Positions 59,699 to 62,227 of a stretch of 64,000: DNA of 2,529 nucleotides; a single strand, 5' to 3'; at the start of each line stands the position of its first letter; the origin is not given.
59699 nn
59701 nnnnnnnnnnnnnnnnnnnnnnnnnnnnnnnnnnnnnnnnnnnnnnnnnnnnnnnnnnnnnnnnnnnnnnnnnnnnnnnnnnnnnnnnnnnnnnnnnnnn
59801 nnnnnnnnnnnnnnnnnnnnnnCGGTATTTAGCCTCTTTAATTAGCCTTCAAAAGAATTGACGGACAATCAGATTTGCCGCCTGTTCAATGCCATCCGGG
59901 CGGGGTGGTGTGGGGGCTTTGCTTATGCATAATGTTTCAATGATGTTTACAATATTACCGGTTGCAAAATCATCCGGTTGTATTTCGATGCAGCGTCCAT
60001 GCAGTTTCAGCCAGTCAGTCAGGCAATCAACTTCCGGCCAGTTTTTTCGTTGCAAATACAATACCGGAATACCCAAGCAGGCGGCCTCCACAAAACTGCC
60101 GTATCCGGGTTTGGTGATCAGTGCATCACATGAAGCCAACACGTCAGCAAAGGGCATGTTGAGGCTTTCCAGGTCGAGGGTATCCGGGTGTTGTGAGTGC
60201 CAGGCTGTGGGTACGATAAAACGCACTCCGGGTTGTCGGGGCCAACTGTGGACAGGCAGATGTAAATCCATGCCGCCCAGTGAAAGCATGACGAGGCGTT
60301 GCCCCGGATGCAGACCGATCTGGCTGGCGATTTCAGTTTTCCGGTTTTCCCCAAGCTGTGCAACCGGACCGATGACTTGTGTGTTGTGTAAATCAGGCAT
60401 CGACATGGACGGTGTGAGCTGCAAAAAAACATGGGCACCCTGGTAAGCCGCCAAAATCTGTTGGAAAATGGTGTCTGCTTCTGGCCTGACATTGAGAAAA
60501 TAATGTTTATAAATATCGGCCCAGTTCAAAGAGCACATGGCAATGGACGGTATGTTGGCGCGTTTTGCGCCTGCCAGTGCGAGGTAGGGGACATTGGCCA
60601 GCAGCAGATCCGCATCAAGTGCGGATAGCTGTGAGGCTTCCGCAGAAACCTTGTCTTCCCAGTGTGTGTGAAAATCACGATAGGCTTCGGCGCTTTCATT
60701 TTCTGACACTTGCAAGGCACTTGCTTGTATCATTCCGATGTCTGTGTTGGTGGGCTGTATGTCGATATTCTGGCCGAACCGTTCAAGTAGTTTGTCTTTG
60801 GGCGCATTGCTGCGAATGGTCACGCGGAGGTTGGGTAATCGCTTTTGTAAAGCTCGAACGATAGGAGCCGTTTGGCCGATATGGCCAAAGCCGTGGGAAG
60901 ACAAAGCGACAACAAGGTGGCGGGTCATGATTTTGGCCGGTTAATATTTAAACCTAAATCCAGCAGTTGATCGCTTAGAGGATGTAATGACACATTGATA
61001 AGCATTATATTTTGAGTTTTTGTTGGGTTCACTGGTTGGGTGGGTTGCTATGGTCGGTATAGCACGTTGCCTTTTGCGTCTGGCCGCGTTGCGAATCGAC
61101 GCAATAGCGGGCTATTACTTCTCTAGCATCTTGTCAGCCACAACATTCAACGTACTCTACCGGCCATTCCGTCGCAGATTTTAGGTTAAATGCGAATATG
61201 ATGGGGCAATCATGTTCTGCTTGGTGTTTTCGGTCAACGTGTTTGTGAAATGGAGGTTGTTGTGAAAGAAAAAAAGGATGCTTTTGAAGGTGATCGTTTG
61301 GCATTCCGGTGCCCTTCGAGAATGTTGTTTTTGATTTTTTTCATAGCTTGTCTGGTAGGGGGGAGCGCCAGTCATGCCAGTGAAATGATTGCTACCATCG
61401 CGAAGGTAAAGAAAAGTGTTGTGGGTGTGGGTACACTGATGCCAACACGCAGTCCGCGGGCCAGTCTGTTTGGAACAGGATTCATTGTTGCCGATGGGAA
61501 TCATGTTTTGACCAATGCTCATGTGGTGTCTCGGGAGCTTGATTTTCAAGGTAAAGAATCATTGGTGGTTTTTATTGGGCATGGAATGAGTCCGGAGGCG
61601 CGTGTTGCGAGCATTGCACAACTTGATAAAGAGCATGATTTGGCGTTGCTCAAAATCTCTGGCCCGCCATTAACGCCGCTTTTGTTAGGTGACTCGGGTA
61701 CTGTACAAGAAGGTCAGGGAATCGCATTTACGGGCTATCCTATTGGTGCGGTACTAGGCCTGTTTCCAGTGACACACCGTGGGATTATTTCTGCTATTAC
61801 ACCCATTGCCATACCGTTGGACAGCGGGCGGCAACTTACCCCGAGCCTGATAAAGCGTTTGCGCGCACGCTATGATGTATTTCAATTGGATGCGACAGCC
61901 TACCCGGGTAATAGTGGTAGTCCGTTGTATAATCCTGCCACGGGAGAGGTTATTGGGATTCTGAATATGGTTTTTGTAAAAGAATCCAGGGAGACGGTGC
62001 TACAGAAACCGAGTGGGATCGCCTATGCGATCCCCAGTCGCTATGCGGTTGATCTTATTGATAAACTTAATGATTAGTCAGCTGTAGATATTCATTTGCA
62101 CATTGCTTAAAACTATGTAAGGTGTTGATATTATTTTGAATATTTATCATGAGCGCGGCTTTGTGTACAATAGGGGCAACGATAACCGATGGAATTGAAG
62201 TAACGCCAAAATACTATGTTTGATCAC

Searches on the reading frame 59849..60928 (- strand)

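Call 10: search_protein_families(library=ncbifam, proteins=[window:59849-60928:-], max_evalue=0.00001)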
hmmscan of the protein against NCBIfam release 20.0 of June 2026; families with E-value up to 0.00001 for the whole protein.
window:59849-60928:- (359 aa): 0 families

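Call 11: search_protein_families(library=pfam, proteins=[window:59849-60928:-], max_evalue=0.00001)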
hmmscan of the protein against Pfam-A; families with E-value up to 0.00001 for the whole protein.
window:59849-60928:- (359 aa): 0 families

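Call 38: search_protein_families(library=pfam, proteins=[window:59849-60928:-], max_evalue=0.01)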
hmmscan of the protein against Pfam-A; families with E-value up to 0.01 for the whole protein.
window:59849-60928:- (359 aa): 1 family
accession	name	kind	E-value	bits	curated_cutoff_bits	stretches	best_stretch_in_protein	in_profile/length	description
PF06722.18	EryCIII-like_C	-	0.0025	18.3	31.7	0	258-294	39-75/145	Erythromycin biosynthesis protein CIII-like, C-terminal domain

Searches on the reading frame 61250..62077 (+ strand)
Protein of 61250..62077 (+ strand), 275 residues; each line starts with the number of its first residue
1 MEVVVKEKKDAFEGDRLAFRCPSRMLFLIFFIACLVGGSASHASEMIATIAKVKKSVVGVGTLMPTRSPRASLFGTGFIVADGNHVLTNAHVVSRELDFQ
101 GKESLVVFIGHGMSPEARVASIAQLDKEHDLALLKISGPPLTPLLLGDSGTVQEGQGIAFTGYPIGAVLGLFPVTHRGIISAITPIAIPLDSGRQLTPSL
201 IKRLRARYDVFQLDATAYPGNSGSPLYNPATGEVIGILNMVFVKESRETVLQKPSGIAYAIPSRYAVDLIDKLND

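Call 10: search_protein_families(library=ncbifam, proteins=[window:61250-62077:+], max_evalue=0.00001)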
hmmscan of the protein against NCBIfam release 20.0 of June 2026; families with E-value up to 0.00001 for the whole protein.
window:61250-62077:+ (275 aa): 12 families
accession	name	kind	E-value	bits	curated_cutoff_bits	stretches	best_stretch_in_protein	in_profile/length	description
TIGR02037.1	degP_htrA_DO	subfamily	2.4e-21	76.2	416.2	1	68-273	55-227/434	Do family serine endopeptidase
NF047968.1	SerProtHtrA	equivalog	1.3e-18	67.5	470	1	47-272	56-255/357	serine protease HtrA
NF041521.1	HhoA_HhoB_HtrA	equivalog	2e-18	66.8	450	1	74-273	58-223/335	HhoA/HhoB/HtrA family serine endopeptidase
NF033740.0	MarP_fam_protase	equivalog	1e-17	64.2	250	1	47-237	187-350/390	MarP family serine protease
NF040960.1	MamE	equivalog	1.3e-14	53.8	800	1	64-266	114-286/659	magnetosome formation protease MamE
NF050055.1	SerProtHtrAMycob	equivalog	9.3e-14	51.2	800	1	48-265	202-398/502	serine protease HtrA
NF008147.1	PRK10898.1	equivalog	1e-13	51.2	408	1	73-273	78-247/352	outer membrane-stress sensor serine endopeptidase DegS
TIGR02038.1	protease_degS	equivalog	3.8e-13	49.3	422.95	1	74-273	79-246/351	outer membrane-stress sensor serine endopeptidase DegS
NF007526.1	PRK10139.1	equivalog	2.5e-08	33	756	1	73-273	91-259/456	serine endoprotease DegQ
NF053637.1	SerProtHtrAspr2045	equivalog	1.4e-07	30.9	650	1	86-274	119-283/394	serine protease HtrA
NF041810.1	Avs1b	equivalog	4.1e-06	24.2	1500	1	74-166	19-108/1931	AVAST type 1 anti-phage system protease Avs1b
NF040961.1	MamO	equivalog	6.3e-06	24.8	800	1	46-166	75-186/648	magnetosome protein MamO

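Call 11: search_protein_families(library=pfam, proteins=[window:61250-62077:+], max_evalue=0.00001)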
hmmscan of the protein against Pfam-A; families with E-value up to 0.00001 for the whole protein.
window:61250-62077:+ (275 aa): 2 families
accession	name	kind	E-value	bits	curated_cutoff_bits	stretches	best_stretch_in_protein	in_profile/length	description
PF13365.12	Trypsin_2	-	2.3e-26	93.7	27.6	1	75-237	1-144/144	Trypsin-like peptidase domain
PF00089.32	Trypsin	-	8.4e-11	42.5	20.6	1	72-247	24-204/220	Trypsin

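Call 94: find_encoding_contigs(protein=window:61250-62077:+, flank=10000, max_places=3)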
Protein window:61250-62077:+ (275 aa): no gene with exactly this product is on record in the collection.
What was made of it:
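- Tried and rejected: An exact look-up of the protease gene near the window end failed, probably because the start codon differs (call 94).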
